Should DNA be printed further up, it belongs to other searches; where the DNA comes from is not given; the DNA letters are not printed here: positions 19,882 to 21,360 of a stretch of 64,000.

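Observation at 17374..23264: Sulfur-trafficking gene block: TtuA-like, CysK, Thi4, DUF39(COG1900) followed by a HydE-like radical SAM, MnmA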

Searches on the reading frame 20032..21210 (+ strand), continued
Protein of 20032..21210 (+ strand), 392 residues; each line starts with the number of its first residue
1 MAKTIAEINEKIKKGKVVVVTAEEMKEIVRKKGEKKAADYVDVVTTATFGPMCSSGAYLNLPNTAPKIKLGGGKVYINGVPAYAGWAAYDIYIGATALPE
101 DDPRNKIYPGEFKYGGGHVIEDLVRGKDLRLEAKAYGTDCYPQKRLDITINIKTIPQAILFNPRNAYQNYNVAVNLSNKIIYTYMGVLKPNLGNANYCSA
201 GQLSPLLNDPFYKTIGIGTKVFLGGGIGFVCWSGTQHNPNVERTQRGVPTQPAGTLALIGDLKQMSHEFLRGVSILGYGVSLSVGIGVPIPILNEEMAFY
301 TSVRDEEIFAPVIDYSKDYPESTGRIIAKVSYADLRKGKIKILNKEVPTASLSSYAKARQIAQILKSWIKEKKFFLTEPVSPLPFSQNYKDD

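Call 64: find_encoding_contigs(protein=P0142, flank=8000, max_places=1)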
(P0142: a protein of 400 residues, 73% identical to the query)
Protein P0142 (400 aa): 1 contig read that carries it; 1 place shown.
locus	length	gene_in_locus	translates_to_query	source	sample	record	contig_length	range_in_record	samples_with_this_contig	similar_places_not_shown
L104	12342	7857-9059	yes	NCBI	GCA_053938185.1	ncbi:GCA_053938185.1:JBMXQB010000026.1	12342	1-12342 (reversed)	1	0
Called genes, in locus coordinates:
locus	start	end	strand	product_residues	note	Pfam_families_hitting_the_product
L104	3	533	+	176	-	?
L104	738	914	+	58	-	-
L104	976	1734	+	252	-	PF27840:ScmC (weak)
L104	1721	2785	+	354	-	PF04055:Radical_SAM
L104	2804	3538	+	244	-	-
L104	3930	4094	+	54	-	PF00301:Rubredoxin, PF21349:RUBY_RBDX (faint)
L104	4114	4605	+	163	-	PF00210:Ferritin, PF02915:Rubrerythrin (faint)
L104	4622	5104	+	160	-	PF02915:Rubrerythrin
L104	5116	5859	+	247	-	PF02535:Zip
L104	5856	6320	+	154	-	PF01243:PNPOx_N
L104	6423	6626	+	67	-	PF02082:Rrf2 (weak)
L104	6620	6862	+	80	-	PF02082:Rrf2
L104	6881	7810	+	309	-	PF00291:PALP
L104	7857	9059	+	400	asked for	PF01837:HcyBio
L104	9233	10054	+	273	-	-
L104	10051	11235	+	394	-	PF00266:Aminotran_5, PF01041:DegT_DnrJ_EryC1, PF01212:Beta_elim_lyase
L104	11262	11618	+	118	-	PF01592:NifU_N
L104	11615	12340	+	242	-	?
